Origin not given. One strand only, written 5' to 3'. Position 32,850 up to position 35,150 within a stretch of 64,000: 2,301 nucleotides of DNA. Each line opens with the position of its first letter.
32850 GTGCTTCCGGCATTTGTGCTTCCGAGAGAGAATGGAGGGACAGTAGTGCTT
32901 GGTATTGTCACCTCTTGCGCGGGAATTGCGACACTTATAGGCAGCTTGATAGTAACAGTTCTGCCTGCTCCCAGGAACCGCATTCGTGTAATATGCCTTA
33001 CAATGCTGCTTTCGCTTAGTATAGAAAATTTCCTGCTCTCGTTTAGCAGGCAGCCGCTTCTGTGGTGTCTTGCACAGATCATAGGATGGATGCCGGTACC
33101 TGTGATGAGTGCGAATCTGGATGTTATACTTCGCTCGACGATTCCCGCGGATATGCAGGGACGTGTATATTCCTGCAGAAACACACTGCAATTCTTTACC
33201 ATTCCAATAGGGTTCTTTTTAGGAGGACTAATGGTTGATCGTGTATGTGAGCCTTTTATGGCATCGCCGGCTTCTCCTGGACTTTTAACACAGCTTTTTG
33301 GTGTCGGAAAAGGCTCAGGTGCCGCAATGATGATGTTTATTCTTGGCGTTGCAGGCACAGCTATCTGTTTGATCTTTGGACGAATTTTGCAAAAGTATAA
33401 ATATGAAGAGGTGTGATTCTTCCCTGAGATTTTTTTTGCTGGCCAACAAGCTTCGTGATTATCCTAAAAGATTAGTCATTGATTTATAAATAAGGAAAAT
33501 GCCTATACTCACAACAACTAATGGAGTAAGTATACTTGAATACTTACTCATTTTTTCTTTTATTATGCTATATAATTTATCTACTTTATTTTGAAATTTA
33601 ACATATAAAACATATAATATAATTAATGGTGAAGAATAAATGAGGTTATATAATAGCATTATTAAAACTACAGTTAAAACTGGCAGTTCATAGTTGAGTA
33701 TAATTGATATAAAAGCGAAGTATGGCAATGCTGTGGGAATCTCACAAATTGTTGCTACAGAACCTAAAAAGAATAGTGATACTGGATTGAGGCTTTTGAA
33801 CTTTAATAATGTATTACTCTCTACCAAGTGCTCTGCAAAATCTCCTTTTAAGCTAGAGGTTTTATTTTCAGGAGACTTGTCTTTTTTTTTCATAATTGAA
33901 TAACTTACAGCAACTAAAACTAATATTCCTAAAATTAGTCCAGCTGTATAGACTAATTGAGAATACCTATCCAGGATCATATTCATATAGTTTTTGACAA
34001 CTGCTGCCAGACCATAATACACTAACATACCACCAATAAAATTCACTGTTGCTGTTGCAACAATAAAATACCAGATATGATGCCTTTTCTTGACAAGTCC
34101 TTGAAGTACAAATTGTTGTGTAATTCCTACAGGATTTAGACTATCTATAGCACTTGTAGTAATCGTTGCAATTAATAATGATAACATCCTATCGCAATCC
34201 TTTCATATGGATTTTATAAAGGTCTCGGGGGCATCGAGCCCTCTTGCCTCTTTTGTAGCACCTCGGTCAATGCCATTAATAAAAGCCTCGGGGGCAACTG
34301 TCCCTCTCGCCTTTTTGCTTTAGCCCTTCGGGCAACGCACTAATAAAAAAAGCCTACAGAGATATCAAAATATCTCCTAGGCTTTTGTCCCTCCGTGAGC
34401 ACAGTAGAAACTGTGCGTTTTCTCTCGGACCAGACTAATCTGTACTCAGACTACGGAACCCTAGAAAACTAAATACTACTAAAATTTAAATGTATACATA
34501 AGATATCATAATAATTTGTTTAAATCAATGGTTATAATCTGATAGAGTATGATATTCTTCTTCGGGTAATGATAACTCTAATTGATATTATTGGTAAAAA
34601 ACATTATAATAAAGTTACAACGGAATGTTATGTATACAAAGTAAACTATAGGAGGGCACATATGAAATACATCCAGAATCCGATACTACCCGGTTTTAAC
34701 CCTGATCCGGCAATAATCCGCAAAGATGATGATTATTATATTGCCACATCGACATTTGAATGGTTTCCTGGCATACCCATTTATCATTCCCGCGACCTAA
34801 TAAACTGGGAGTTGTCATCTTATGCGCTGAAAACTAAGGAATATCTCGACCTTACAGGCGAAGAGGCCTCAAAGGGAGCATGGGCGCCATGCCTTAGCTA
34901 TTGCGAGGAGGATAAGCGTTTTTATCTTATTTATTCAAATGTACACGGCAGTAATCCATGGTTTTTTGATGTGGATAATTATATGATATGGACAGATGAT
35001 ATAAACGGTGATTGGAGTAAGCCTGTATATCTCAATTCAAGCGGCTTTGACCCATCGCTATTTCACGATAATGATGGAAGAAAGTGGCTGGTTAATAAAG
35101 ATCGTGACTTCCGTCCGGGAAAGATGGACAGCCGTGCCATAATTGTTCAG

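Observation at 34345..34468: ykkC (guanidine-I-like) riboswitch controlling an unusual downstream gene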

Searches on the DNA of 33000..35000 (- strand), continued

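Call 60: search_with_rna_model(model_id=R1, sources=[window, L001, L002, L005, L009, L016, L018, L020, L021, L022, L024, L025, L027, L028, L029, L031, L032, L036, L037, L038, L040], max_evalue=0.001, make_alignment=true)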
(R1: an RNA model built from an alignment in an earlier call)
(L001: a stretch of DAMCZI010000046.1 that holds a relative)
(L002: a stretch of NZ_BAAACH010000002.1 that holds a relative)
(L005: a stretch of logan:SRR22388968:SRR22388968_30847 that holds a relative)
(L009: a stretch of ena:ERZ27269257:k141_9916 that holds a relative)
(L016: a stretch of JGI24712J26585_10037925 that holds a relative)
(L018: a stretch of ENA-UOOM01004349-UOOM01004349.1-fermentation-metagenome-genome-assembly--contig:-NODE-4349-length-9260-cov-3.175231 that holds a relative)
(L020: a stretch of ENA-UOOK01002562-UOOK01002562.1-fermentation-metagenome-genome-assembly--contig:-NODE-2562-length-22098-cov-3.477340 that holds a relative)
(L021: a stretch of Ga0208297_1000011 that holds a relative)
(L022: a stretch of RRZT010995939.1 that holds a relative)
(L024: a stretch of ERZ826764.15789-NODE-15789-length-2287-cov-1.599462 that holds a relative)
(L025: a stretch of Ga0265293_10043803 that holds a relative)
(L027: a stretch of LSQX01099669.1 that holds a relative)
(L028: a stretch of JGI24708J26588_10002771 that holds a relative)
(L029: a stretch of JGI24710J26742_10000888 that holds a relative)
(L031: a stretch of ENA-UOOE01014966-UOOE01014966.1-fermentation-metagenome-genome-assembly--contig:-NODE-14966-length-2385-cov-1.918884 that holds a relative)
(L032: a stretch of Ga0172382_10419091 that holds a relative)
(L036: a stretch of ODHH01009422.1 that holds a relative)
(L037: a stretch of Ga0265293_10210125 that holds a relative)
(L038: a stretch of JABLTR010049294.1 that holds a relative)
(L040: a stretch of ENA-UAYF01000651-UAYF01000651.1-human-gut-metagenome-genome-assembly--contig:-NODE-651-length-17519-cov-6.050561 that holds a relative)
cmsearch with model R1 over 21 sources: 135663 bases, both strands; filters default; matches with E-value up to 0.001: 21.
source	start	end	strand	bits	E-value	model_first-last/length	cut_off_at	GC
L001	2832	2935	+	122.2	2.3e-23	1-104/104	no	0.44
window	34372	34475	-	121.1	3.8e-23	1-104/104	no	0.45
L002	2831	2935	+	112.4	2.5e-21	1-104/104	no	0.37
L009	2830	2937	+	103.5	1.8e-19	1-104/104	no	0.44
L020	1344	1446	+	102.4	3.1e-19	1-104/104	no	0.44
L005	2831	2934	+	97.4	3.4e-18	1-104/104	no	0.5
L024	831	934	+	97.4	3.4e-18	1-104/104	no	0.5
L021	1347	1450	+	96.6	5e-18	1-104/104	no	0.34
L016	600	701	+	94.9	1.1e-17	1-104/104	no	0.4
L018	1340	1443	+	94.4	1.4e-17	1-104/104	no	0.41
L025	1226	1327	+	93.7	2e-17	1-104/104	no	0.39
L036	403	503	+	93.4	2.3e-17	1-104/104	no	0.5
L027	198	301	+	93.3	2.4e-17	1-104/104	no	0.53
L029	1354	1453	+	93.2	2.6e-17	1-104/104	no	0.4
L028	1356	1455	+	92.6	3.4e-17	1-104/104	no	0.41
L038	1357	1459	+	89.1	1.8e-16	1-104/104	no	0.44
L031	289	392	+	86.2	7.3e-16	1-104/104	no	0.43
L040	1320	1413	+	86.1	7.8e-16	1-104/104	no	0.56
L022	589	688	+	83.3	3e-15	1-104/104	no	0.38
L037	29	142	+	73.3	3.7e-13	1-104/104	no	0.59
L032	4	104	+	67.9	4.9e-12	7-104/104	no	0.51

Alignment A4: 21 matches aligned to the model, 138 columns, each read 5' to 3' on its own strand. Consensus structure (alignment columns), stored with it:
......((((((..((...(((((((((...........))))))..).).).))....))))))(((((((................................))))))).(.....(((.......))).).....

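Call 70: search_dna_similar(query=window:34205-34345:-, collection=plasmids, mode=distant, max_evalue=0.01, max_rows=10)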
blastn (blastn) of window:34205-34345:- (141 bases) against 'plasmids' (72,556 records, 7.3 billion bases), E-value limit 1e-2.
No match.

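Call 85: search_with_rna_model(model_id=R1, sources=[L106, L107, L108, L017, L023, L026, L030, L033, L034], max_evalue=10, filters=off)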
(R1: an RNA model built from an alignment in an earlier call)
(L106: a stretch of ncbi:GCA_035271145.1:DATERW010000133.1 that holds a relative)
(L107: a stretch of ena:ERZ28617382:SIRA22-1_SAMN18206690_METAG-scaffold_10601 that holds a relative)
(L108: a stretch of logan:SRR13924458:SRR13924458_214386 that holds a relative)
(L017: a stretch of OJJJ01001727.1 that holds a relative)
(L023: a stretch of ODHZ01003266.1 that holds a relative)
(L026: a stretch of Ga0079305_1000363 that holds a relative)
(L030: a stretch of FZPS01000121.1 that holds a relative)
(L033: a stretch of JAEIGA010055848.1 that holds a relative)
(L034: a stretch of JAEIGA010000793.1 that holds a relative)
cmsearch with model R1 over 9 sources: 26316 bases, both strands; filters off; matches with E-value up to 10: 6.
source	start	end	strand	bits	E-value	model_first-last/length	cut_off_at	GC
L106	945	1048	+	92.1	8.3e-18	1-104/104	no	0.42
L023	1411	1507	+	12.9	0.28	1-104/104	no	0.35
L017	41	95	+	9.5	1.4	1-104/104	no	0.55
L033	1740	1842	+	6.4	6.1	1-104/104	no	0.29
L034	828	854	-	6.3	6.5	20-46/104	no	0.56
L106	3100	3214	-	5.6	9.3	1-104/104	no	0.33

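Call 91: search_rna_families(sources=[L016, L018, L019, L020, L021, L022, L024, L025, L027, L028, L029, L031, L032, L036, L037, L038, L040, L106], threshold=gathering)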
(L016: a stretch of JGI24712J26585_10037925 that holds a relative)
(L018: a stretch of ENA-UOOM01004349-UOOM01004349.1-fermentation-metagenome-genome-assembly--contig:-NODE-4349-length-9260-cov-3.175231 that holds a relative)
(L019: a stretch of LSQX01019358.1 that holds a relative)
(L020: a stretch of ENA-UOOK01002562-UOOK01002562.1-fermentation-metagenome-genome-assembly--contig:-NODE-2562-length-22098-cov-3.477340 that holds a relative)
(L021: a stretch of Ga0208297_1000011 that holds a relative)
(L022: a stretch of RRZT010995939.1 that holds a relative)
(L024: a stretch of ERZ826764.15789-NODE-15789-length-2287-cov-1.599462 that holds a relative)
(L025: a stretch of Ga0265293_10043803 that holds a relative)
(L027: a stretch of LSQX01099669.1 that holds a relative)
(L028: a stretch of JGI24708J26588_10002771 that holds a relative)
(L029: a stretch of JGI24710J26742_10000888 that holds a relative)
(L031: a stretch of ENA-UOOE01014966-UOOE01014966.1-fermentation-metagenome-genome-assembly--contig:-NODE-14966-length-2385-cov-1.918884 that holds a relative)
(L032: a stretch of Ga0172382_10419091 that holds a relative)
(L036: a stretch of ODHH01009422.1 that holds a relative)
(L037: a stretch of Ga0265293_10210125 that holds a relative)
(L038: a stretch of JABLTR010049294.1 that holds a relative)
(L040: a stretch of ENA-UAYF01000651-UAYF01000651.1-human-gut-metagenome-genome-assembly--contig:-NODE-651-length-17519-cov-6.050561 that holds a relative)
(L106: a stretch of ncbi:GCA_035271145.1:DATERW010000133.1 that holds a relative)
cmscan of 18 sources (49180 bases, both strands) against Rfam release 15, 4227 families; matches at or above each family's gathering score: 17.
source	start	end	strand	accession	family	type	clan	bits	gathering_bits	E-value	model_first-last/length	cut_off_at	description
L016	600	701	+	RF00442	Guanidine-I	Cis-reg; riboswitch;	-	96.3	63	2.2e-16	1-107/107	no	Guanidine-I riboswitch aptamer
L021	1347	1450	+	RF00442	Guanidine-I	Cis-reg; riboswitch;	-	96.3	63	2.2e-16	1-107/107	no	Guanidine-I riboswitch aptamer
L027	198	301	+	RF00442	Guanidine-I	Cis-reg; riboswitch;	-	92.6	63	1.5e-15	1-107/107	no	Guanidine-I riboswitch aptamer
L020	1344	1446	+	RF00442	Guanidine-I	Cis-reg; riboswitch;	-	91.2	63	3e-15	1-107/107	no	Guanidine-I riboswitch aptamer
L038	1357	1459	+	RF00442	Guanidine-I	Cis-reg; riboswitch;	-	90.6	63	4.2e-15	1-107/107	no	Guanidine-I riboswitch aptamer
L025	1226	1327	+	RF00442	Guanidine-I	Cis-reg; riboswitch;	-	89.4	63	7.7e-15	1-107/107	no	Guanidine-I riboswitch aptamer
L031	289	392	+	RF00442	Guanidine-I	Cis-reg; riboswitch;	-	88.6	63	1.2e-14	1-107/107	no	Guanidine-I riboswitch aptamer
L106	945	1048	+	RF00442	Guanidine-I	Cis-reg; riboswitch;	-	88.6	63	1.2e-14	1-107/107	no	Guanidine-I riboswitch aptamer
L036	403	503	+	RF00442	Guanidine-I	Cis-reg; riboswitch;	-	86.3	63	3.7e-14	1-107/107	no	Guanidine-I riboswitch aptamer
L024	831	934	+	RF00442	Guanidine-I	Cis-reg; riboswitch;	-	85.9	63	4.7e-14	1-107/107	no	Guanidine-I riboswitch aptamer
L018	1340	1443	+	RF00442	Guanidine-I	Cis-reg; riboswitch;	-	85.8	63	5e-14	1-107/107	no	Guanidine-I riboswitch aptamer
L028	1356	1455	+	RF00442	Guanidine-I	Cis-reg; riboswitch;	-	83.3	63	1.8e-13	1-107/107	no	Guanidine-I riboswitch aptamer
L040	1320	1413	+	RF00442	Guanidine-I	Cis-reg; riboswitch;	-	82.9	63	2.2e-13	1-107/107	no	Guanidine-I riboswitch aptamer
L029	1354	1453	+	RF00442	Guanidine-I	Cis-reg; riboswitch;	-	82.8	63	2.3e-13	1-107/107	no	Guanidine-I riboswitch aptamer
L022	589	688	+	RF00442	Guanidine-I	Cis-reg; riboswitch;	-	82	63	3.4e-13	1-107/107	no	Guanidine-I riboswitch aptamer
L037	29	142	+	RF00442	Guanidine-I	Cis-reg; riboswitch;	-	81.9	63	3.7e-13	1-107/107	no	Guanidine-I riboswitch aptamer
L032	1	104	+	RF00442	Guanidine-I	Cis-reg; riboswitch;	-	68.5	63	3.7e-10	4-107/107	5'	Guanidine-I riboswitch aptamer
